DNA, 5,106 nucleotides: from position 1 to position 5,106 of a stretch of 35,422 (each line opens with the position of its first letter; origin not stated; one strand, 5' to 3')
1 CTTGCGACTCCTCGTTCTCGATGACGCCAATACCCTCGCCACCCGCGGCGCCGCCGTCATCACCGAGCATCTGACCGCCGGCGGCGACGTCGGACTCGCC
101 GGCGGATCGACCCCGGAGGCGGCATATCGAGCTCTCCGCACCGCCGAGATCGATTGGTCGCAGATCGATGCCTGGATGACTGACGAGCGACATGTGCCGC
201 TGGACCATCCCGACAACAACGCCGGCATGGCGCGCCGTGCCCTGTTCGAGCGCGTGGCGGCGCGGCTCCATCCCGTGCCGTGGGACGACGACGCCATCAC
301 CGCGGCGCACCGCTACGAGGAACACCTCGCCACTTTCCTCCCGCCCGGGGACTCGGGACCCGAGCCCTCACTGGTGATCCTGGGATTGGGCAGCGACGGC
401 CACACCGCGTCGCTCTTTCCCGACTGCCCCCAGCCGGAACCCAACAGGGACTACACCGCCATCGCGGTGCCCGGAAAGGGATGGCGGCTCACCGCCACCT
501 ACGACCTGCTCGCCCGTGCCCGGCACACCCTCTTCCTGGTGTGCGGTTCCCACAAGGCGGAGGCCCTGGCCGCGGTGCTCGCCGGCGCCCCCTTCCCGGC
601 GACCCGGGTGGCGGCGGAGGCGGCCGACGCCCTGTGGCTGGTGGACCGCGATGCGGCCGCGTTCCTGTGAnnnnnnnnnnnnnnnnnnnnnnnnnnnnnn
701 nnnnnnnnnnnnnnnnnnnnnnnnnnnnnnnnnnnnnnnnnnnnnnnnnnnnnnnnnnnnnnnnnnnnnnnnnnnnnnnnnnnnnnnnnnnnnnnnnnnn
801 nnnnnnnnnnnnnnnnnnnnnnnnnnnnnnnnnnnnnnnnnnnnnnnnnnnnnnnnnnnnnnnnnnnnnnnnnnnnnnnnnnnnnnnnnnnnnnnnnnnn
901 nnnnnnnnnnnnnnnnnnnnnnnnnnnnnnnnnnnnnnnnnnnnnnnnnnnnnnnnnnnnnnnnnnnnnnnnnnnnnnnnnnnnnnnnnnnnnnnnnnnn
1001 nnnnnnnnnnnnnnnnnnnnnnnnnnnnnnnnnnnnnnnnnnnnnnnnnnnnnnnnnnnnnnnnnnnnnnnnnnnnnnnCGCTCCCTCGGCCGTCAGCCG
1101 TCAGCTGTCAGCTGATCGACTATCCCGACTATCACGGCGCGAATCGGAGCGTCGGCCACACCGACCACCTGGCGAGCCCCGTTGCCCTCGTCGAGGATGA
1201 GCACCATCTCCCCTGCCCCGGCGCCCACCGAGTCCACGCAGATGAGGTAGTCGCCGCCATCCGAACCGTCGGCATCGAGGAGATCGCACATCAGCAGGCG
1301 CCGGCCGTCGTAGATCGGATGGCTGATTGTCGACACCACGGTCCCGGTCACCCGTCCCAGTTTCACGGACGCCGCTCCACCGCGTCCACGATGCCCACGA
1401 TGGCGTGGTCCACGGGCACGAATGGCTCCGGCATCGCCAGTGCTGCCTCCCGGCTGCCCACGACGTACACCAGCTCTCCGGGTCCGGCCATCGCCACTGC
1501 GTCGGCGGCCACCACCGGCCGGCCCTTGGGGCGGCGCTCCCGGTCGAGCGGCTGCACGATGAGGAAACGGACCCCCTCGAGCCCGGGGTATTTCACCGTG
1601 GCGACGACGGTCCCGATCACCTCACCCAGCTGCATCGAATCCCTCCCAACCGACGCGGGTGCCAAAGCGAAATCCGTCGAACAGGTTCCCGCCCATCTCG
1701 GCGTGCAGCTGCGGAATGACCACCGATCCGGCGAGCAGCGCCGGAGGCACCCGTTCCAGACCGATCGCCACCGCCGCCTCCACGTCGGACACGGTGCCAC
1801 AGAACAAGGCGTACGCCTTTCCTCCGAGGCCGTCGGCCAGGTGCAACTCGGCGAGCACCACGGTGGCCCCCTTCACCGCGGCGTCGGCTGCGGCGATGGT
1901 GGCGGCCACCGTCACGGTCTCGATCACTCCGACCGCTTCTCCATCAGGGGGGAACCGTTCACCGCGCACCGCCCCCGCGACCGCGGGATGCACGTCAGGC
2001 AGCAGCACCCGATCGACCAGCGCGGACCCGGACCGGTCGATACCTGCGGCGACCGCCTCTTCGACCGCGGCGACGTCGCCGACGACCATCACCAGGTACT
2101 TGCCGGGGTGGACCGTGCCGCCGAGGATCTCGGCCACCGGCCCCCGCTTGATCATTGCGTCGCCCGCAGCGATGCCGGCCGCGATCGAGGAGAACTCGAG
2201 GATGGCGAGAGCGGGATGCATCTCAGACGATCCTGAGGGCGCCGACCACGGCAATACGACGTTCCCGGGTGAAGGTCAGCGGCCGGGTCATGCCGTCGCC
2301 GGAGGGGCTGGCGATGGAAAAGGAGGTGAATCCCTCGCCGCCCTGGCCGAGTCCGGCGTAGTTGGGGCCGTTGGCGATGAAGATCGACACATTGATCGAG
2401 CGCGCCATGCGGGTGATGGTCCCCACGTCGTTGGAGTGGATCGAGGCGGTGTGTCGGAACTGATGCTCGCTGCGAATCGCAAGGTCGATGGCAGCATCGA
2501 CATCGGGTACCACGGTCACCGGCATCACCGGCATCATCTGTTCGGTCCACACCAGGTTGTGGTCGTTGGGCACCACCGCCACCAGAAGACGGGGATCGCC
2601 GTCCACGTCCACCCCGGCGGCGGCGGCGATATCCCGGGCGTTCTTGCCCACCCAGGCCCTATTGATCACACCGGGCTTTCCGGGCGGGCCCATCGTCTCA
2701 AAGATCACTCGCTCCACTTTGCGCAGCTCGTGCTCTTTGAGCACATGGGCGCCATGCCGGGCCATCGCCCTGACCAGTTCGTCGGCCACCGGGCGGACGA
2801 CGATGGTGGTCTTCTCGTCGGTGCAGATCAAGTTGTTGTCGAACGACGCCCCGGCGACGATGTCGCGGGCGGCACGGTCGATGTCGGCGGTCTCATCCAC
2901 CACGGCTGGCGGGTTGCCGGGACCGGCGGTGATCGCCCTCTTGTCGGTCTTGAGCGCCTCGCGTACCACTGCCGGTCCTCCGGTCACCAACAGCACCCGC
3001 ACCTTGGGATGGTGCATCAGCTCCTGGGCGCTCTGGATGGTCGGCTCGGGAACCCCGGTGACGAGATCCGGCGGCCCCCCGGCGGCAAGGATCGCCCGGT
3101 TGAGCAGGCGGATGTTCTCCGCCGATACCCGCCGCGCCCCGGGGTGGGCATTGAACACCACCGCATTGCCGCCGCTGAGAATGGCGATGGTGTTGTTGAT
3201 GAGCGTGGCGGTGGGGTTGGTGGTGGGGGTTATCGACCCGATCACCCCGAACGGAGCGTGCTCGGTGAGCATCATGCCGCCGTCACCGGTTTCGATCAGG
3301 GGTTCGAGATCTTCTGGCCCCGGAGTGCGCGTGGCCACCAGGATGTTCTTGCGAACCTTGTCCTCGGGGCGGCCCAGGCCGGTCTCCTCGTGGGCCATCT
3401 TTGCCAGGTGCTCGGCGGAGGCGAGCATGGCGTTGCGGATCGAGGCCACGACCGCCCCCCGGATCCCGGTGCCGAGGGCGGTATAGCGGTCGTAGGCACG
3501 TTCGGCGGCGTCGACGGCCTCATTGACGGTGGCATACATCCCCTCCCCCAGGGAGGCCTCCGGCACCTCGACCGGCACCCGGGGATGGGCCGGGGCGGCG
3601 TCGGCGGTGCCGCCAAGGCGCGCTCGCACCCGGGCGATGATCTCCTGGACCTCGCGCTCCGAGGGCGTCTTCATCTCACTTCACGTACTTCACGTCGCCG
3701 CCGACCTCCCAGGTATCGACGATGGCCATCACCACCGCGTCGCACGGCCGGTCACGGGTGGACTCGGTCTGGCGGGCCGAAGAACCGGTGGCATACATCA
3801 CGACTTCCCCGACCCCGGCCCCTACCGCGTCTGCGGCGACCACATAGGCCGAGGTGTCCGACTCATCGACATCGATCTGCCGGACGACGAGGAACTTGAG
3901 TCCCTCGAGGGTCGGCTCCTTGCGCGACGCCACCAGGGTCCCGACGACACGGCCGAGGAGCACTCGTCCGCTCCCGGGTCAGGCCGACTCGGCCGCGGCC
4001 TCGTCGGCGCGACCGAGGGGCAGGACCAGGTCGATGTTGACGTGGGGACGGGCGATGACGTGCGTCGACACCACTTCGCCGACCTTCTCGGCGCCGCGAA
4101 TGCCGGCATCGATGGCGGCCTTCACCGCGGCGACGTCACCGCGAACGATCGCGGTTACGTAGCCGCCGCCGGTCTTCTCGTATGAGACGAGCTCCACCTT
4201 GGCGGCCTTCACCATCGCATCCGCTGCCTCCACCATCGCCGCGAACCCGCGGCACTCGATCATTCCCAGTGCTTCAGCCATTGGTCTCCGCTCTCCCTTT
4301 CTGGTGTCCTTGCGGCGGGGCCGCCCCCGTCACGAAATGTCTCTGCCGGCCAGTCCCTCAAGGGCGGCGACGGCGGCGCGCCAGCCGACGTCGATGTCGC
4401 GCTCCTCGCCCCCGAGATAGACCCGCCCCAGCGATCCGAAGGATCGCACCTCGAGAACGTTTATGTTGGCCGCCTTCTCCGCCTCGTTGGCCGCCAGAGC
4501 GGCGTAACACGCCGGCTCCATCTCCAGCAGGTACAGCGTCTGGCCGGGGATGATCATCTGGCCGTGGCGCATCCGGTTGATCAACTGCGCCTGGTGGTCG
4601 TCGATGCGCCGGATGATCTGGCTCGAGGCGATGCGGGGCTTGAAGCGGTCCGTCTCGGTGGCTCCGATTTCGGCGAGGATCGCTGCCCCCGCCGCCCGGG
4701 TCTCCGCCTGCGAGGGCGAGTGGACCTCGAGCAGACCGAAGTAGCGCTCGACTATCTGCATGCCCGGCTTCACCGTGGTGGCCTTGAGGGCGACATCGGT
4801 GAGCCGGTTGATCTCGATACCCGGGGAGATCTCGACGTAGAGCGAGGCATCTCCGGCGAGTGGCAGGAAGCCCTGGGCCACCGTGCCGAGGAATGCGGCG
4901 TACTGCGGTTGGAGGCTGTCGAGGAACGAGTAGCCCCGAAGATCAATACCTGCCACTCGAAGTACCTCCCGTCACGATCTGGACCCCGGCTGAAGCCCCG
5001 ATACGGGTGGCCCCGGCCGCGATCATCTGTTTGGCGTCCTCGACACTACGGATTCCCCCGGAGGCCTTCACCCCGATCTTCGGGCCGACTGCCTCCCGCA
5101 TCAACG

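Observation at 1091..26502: Recurrent intergenic tandem heptamer arrays, each spacer with its own unit, positioned at stop codons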

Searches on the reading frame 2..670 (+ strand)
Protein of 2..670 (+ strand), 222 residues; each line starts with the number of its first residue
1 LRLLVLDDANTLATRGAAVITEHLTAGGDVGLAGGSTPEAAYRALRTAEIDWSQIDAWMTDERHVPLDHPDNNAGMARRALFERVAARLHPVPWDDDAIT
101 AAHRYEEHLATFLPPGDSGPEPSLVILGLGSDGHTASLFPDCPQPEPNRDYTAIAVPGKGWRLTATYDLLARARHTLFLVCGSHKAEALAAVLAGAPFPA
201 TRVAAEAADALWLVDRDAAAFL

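Call 9: search_protein_families(library=pfam, proteins=[window:2-670:+])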
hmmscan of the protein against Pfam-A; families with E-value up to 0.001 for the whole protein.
window:2-670:+ (222 aa): 1 family
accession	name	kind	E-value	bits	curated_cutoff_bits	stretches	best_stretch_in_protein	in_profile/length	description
PF01182.26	Glucosamine_iso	-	6.4e-50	170.5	27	1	14-212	16-225/225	Glucosamine-6-phosphate isomerases/6-phosphogluconolactonase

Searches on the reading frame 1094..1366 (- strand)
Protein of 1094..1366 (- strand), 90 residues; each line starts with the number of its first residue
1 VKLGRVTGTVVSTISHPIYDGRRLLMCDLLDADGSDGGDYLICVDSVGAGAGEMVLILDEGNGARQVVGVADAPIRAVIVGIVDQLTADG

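Call 9: search_protein_families(library=pfam, proteins=[window:1094-1366:-])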
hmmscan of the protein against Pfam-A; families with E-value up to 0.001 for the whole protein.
window:1094-1366:- (90 aa): 1 family
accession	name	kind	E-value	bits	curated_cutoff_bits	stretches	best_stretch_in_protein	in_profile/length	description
PF03319.19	EutN_CcmL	-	2.2e-24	86.2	25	1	1-84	1-83/83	Ethanolamine utilisation protein EutN/carboxysome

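Call 44: find_encoding_contigs(protein=window:1094-1366:-, flank=10000, max_places=10)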
Protein window:1094-1366:- (90 aa): 1 contig read that carries it; 1 place shown.
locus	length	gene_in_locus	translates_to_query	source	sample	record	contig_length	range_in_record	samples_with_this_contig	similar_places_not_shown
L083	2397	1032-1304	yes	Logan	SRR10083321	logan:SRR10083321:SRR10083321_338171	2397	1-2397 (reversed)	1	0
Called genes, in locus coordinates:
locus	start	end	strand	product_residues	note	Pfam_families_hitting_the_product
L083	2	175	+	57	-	?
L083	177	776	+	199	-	PF00936:BMC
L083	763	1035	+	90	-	PF03319:EutN_CcmL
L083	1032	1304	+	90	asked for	PF03319:EutN_CcmL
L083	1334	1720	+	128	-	-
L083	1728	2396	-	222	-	?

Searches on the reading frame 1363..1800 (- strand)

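Call 12: search_protein_families(library=pfam, proteins=[window:1363-1800:-])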
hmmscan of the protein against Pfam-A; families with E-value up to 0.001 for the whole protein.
window:1363-1800:- (145 aa): 1 family
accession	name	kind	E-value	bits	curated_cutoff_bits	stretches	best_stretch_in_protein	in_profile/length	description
PF03319.19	EutN_CcmL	-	7.7e-26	90.9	25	1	56-139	1-83/83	Ethanolamine utilisation protein EutN/carboxysome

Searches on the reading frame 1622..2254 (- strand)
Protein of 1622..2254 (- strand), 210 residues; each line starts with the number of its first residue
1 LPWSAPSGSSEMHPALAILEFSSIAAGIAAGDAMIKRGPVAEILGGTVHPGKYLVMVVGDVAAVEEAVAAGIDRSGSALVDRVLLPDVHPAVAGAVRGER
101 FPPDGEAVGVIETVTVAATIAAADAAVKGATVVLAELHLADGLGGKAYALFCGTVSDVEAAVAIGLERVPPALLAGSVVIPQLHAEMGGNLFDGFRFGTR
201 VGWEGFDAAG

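Call 9: search_protein_families(library=pfam, proteins=[window:1622-2254:-])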
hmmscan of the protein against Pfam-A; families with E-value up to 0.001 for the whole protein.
window:1622-2254:- (210 aa): 1 family
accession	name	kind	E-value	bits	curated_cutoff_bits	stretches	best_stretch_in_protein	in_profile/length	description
PF00936.24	BMC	-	1.3e-28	99.2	24.5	2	107-182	1-74/75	BMC domain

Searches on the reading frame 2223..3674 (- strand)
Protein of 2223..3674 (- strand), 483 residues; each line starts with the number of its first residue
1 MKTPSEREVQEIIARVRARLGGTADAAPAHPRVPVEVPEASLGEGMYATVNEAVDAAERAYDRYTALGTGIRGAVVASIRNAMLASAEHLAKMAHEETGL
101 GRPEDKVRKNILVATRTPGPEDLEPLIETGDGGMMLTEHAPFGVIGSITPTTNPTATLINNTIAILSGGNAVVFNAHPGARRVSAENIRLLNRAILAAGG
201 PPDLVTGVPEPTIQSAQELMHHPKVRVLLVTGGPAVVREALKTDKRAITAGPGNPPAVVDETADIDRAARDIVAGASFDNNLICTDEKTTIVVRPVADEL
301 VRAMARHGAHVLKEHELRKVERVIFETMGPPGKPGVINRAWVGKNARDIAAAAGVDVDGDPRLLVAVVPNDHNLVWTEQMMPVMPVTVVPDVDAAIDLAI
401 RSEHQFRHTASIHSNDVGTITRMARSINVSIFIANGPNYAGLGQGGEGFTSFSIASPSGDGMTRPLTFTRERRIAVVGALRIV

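Call 9: search_protein_families(library=pfam, proteins=[window:2223-3674:-])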
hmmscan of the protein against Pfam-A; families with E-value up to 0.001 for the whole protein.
window:2223-3674:- (483 aa): 1 family
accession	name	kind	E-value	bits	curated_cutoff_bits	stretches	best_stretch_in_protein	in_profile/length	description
PF00171.27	Aldedh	-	1.4e-37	129.8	23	2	44-307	25-292/461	Aldehyde dehydrogenase family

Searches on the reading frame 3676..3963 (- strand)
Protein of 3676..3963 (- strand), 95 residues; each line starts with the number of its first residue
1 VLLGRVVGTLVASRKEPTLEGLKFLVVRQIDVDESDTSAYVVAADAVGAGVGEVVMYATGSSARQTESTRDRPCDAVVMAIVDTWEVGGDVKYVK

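Call 9: search_protein_families(library=pfam, proteins=[window:3676-3963:-])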
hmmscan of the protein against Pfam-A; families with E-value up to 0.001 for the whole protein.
window:3676-3963:- (95 aa): 1 family
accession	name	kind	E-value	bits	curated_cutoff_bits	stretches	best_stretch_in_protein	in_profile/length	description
PF03319.19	EutN_CcmL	-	5e-29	101.1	25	1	1-83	1-83/83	Ethanolamine utilisation protein EutN/carboxysome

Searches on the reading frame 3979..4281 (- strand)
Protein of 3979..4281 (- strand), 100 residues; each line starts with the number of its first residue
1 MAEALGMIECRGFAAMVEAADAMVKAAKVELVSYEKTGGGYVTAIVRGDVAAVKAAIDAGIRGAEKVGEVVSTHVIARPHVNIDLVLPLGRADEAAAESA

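Call 9: search_protein_families(library=pfam, proteins=[window:3979-4281:-])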
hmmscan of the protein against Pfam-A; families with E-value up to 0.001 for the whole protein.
window:3979-4281:- (100 aa): 1 family
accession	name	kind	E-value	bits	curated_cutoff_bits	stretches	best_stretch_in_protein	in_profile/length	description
PF00936.24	BMC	-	2.5e-30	104.7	24.5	1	4-79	1-75/75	BMC domain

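Call 38: find_encoding_contigs(protein=window:3979-4281:-, flank=10000, max_places=10)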
Protein window:3979-4281:- (100 aa): 1 contig read that carries it; 1 place shown.
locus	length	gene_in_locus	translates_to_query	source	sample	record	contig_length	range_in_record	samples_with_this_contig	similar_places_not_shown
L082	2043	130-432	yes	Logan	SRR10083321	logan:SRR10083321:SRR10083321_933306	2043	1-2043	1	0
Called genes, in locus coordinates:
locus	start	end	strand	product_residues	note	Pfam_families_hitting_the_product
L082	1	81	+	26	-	?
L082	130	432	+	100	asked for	PF00936:BMC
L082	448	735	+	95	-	PF03319:EutN_CcmL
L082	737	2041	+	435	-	?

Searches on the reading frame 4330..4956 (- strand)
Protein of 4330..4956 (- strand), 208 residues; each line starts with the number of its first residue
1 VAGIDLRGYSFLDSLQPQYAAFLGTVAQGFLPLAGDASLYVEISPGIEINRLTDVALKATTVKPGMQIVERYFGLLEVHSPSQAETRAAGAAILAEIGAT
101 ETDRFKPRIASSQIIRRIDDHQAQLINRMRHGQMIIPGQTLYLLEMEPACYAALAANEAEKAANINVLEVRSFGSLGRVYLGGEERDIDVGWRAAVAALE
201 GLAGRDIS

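Call 9: search_protein_families(library=pfam, proteins=[window:4330-4956:-])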
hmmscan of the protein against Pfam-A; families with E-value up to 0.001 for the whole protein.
window:4330-4956:- (208 aa): 1 family
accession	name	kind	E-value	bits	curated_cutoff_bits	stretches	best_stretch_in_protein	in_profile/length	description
PF00936.24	BMC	-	8.9e-05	22.8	24.5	0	143-199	4-61/75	BMC domain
